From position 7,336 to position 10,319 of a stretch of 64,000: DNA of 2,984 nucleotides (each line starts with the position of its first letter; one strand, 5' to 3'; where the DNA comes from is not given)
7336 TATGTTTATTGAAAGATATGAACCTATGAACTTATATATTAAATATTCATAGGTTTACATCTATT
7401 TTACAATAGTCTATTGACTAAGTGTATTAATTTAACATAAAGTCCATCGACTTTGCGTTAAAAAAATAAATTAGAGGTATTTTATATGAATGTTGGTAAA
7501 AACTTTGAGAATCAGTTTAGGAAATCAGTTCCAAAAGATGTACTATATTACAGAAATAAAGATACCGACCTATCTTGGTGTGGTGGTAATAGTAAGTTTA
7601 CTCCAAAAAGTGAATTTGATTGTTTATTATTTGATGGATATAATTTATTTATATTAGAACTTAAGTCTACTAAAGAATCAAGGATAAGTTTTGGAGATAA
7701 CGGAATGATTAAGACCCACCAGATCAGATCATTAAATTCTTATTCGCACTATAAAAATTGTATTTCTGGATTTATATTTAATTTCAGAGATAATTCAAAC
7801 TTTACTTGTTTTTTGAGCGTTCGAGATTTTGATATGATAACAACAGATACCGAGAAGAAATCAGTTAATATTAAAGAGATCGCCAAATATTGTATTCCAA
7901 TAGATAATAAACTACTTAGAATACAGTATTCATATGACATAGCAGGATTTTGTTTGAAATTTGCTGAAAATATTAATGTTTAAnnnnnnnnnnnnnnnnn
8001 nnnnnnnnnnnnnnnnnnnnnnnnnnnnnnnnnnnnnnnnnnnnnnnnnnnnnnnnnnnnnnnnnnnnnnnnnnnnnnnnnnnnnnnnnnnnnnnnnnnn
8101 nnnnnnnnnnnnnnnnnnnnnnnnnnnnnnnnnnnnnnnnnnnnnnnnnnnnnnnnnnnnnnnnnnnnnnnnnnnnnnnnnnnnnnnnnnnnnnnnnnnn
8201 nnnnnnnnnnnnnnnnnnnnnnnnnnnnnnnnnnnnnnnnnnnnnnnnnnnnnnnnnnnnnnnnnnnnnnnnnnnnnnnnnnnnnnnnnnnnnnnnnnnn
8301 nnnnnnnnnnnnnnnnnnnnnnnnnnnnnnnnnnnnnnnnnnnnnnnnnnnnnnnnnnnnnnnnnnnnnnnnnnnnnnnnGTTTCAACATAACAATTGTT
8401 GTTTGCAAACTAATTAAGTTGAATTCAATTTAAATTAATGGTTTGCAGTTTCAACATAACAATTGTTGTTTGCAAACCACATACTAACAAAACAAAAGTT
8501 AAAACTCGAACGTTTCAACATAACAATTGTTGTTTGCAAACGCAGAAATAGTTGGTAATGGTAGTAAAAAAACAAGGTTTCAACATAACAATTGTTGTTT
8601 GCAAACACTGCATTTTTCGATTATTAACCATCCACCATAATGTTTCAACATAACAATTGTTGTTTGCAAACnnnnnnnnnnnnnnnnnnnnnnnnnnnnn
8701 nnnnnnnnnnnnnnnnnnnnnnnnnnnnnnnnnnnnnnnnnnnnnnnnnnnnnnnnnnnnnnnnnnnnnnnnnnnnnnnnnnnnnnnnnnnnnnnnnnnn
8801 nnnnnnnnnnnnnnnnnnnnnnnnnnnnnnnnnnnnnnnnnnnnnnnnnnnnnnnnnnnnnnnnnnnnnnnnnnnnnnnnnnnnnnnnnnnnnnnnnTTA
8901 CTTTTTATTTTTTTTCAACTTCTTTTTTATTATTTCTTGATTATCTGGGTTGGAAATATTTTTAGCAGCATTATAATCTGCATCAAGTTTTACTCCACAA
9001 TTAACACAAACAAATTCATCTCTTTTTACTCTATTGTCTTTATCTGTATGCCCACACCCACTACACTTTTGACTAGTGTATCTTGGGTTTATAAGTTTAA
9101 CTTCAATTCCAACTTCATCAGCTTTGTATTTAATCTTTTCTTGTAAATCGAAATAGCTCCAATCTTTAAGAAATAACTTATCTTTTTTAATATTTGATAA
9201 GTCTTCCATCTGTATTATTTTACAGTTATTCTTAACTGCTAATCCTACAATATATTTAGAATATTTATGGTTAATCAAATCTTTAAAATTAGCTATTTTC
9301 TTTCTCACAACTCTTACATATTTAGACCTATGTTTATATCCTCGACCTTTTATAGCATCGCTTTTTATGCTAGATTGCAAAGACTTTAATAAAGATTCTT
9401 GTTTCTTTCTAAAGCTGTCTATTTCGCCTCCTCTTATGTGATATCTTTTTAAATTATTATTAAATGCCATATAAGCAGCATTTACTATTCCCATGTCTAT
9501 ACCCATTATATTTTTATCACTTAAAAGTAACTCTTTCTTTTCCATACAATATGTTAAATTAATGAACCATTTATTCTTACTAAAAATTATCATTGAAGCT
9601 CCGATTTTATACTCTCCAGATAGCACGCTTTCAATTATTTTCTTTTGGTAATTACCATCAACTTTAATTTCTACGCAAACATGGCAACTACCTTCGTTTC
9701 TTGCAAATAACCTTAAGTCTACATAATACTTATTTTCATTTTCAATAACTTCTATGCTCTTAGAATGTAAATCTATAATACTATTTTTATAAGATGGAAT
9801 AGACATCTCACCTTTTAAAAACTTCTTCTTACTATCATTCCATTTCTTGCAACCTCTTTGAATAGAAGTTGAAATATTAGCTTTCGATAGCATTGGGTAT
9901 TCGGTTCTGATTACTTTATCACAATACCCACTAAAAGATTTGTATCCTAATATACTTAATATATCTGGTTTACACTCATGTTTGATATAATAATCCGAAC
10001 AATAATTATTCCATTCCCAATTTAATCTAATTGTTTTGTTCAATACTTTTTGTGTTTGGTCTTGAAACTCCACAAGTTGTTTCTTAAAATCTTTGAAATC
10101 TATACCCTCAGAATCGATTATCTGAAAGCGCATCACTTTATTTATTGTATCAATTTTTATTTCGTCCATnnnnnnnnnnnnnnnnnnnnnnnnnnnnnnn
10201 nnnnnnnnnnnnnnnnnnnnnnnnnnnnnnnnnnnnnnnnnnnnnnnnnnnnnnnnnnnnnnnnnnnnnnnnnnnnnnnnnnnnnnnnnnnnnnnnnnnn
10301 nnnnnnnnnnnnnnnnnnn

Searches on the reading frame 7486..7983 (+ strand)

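Call 9: search_protein_families(library=pfam, proteins=[window:7486-7983:+], max_evalue=0.01)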
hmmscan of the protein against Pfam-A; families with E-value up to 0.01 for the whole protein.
window:7486-7983:+ (165 aa): 0 families

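Call 10: search_protein_families(library=phrogs, proteins=[window:7486-7983:+], max_evalue=0.01)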
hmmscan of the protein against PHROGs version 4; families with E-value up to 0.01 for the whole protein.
window:7486-7983:+ (165 aa): 1 family
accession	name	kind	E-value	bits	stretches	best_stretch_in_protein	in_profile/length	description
phrog_843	-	DNA, RNA and nucleotide metabolism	9e-19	68.7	1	1-153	8-164/177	Holliday junction resolvase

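Call 79: search_protein_families(library=padloc, proteins=[window:7486-7983:+], max_evalue=0.0001)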
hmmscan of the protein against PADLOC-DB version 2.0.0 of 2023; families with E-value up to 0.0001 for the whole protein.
window:7486-7983:+ (165 aa): 0 families

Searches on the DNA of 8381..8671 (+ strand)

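Call 65: search_dna_similar(query=window:8381-8671:+, collection=phages, mode=distant, max_evalue=1, max_rows=20)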
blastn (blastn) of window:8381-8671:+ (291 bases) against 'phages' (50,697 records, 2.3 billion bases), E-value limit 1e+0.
Records with a match: 6; places in all: 6; records where one place covers at least 80% of the query: 0.
Best place of each record, by identity: 90-95% 4; 80-90% 2.
By first word of the organism name: Clostridium 4; Vibrio 2.
By host as written in the record: Clostridium_AP sp000509125 DA266 4; Vibrio harveyi BYK0632 1; Vibrio harveyi KCTC12724 1.
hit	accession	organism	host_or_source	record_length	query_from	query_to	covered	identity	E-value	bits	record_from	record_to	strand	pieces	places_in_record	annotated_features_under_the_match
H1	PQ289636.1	Vibrio phage vB_VhaS_R30Z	Vibrio harveyi BYK0632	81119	36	71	12%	83.3%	1e+0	39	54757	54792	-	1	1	hypothetical protein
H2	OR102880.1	Vibrio phage vB_VhaS-MS01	Vibrio harveyi KCTC12724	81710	36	71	12%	83.3%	1e+0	39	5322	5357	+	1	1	hypothetical protein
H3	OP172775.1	Clostridium phage CS266P1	Clostridium_AP sp000509125 DA266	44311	106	135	10%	90.0%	3e-1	42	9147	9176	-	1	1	hypothetical protein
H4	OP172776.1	Clostridium phage CS266P2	Clostridium_AP sp000509125 DA266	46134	106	135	10%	90.0%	3e-1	42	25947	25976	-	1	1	hypothetical protein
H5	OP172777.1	Clostridium phage CS266P3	Clostridium_AP sp000509125 DA266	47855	106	135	10%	90.0%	3e-1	42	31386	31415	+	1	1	hypothetical protein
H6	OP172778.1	Clostridium phage CS266P4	Clostridium_AP sp000509125 DA266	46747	106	135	10%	90.0%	3e-1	42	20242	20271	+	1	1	hypothetical protein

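Call 66: search_dna_similar(query=window:8381-8671:+, collection=plasmids, mode=distant, max_evalue=1, max_rows=20)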
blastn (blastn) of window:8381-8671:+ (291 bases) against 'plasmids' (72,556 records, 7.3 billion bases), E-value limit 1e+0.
Records with a match: 2; places in all: 2; records where one place covers at least 80% of the query: 0.
Best place of each record, by identity: 80-90% 1; 60-80% 1.
By first word of the organism name: Nostoc 1; Alkalihalophilus 1.
By predicted mobility (MOB-suite, as given by PLSDB): conjugative 2.
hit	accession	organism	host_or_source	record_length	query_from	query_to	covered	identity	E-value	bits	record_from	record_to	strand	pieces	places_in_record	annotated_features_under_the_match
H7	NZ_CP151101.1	Nostoc sp. UHCC 0302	isolated culture,lake sediment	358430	51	102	18%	78.8%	3e-1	43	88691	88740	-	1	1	none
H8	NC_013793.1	Alkalihalophilus pseudofirmus OF4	-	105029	95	124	10%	87.9%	9e-1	41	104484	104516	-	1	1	hypothetical protein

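Call 67: get_annotated_region(hit=H3, flank=2500)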
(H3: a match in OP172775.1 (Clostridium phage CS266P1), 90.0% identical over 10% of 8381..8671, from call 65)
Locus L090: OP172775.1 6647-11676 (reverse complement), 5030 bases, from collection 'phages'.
description: Clostridium phage CS266P1, complete genome.
organism: Clostridium phage CS266P1 (NCBI taxid 2968622)
taxonomy: Viruses; Duplodnaviria; Heunggongvirae; Uroviricota; Caudoviricetes
host: Clostridium_AP sp000509125 DA266; source: Human feces; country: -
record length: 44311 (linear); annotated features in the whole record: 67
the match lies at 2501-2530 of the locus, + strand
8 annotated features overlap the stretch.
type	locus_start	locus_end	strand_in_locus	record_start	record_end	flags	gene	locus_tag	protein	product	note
CDS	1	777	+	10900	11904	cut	-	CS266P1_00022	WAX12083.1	hypothetical protein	-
CDS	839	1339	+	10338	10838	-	-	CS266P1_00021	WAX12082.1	hypothetical protein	-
CDS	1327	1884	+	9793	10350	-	-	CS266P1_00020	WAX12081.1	hypothetical protein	-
CDS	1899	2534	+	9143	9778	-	-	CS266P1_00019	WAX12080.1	hypothetical protein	-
CDS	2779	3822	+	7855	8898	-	-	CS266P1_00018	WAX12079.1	hypothetical protein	-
CDS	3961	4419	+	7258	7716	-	-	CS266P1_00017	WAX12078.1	hypothetical protein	-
CDS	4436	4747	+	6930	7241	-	-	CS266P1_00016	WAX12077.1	hypothetical protein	-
CDS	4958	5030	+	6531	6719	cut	-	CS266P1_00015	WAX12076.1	hypothetical protein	-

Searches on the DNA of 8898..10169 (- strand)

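Call 95: search_dna_similar(query=L094:5600-6380:+, collection=plasmids, mode=near, max_evalue=0.001, max_rows=40, rows=spread)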
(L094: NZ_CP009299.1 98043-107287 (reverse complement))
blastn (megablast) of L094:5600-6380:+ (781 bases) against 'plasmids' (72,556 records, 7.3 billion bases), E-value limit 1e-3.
Records with a match: 132; places in all: 227; records where one place covers at least 80% of the query: 8.
Best place of each record, by identity: >=99% 6; 95-99% 10; 90-95% 15; 80-90% 101.
By first word of the organism name: Bacillus 131; [Bacillus 1.
By predicted mobility (MOB-suite, as given by PLSDB): conjugative 103; non-mobilizable 29.
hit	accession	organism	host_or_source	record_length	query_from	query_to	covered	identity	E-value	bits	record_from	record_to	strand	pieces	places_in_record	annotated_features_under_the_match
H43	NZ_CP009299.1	Bacillus cereus D17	-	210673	1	781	100%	100.0%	0e+0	1443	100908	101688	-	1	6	none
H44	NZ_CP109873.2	Bacillus cereus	pepper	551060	1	768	98%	90.1%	0e+0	1470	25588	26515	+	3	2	none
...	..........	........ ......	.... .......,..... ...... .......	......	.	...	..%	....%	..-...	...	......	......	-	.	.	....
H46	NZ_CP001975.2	Bacillus anthracis str. A16R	-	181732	6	779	79%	84.6%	2e-108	668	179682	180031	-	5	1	none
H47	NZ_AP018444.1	Bacillus anthracis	Hippopotamus amphibius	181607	6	779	79%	84.6%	2e-108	668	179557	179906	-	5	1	none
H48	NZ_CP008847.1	Bacillus anthracis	soil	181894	6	779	79%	84.6%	2e-108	668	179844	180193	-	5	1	none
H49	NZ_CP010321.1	Bacillus anthracis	Microbial isolate culture,Bison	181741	6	779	79%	84.6%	2e-108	668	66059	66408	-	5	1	none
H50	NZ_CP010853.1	Bacillus anthracis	Bos taurus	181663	6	779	79%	84.6%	2e-108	668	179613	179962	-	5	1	none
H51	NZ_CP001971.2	Bacillus anthracis str. A16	-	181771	6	779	79%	84.6%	2e-108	668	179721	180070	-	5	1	none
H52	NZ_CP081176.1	Bacillus anthracis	soil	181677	6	779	79%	84.6%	2e-108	668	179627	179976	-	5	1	none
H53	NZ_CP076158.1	Bacillus anthracis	-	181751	6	779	79%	84.6%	2e-108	668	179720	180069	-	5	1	none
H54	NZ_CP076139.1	Bacillus anthracis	cattle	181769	6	779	79%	84.6%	2e-108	668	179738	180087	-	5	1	none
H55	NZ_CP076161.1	Bacillus anthracis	-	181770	6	779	79%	84.6%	2e-108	668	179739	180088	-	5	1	none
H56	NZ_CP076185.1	Bacillus anthracis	-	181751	6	779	79%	84.6%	2e-108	668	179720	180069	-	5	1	none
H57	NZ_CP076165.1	Bacillus anthracis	cattle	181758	6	779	79%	84.6%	2e-108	668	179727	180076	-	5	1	none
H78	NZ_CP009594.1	Bacillus cereus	-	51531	46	87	5%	92.9%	4e-6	60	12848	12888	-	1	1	replication-relaxation family protein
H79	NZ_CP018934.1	Bacillus cereus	Isolate,air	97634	178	214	5%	100.0%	7e-9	69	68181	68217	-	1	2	none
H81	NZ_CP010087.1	Bacillus thuringiensis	Homo sapiens,tissue,human tissue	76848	570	606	5%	97.3%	3e-7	64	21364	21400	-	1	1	LPD25 domain-containing protein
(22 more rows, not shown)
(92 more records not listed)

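Call 103: get_annotated_region(hit=H79, flank=30)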
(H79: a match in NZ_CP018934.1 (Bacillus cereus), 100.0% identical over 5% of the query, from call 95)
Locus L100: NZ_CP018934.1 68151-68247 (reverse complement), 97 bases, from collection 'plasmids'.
description: Bacillus cereus strain ISSFR-9F plasmid unnamed1, complete sequence
organism: Bacillus cereus (NCBI taxid 1396)
taxonomy: Bacteria; Bacillota; Bacilli; Bacillales; Bacillaceae; Bacillus; Bacillus cereus
host: -; source: Isolate,air; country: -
typing (MOB-suite, as given by PLSDB): conjugative; replicon rep_cluster_163; relaxase MOBP; mating-pair formation MPF_T
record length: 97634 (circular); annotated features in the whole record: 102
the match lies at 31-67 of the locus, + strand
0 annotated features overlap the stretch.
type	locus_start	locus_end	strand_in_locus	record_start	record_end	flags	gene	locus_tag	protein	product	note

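Call 104: get_annotated_region(hit=H81, flank=30)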
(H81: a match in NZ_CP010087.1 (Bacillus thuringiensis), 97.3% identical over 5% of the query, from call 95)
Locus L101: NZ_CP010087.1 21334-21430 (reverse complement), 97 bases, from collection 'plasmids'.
description: Bacillus thuringiensis strain 97-27 plasmid unnamed, complete sequence
organism: Bacillus thuringiensis (NCBI taxid 1428)
taxonomy: Bacteria; Bacillota; Bacilli; Bacillales; Bacillaceae; Bacillus; Bacillus thuringiensis
host: -; source: Homo sapiens,tissue,human tissue; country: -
typing (MOB-suite, as given by PLSDB): conjugative; replicon rep_cluster_163; relaxase MOBP; mating-pair formation MPF_T
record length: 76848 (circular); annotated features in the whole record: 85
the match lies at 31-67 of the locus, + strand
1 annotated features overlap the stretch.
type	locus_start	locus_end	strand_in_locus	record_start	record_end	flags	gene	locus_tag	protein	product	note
CDS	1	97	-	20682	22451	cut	-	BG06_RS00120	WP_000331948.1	LPD25 domain-containing protein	-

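Call 105: get_annotated_region(hit=H78, flank=30)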
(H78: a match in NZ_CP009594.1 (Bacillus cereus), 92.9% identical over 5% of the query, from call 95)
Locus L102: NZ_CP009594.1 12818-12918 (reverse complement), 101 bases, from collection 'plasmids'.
description: Bacillus cereus strain 3a plasmid pBFC_2, complete sequence
organism: Bacillus cereus (NCBI taxid 1396)
taxonomy: Bacteria; Bacillota; Bacilli; Bacillales; Bacillaceae; Bacillus; Bacillus cereus
host: -; source: -; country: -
typing (MOB-suite, as given by PLSDB): non-mobilizable; replicon rep_cluster_1436
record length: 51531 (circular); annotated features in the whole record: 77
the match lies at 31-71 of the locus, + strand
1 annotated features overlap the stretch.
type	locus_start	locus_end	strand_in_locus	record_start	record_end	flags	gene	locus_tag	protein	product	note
CDS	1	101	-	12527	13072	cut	-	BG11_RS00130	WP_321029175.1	replication-relaxation family protein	-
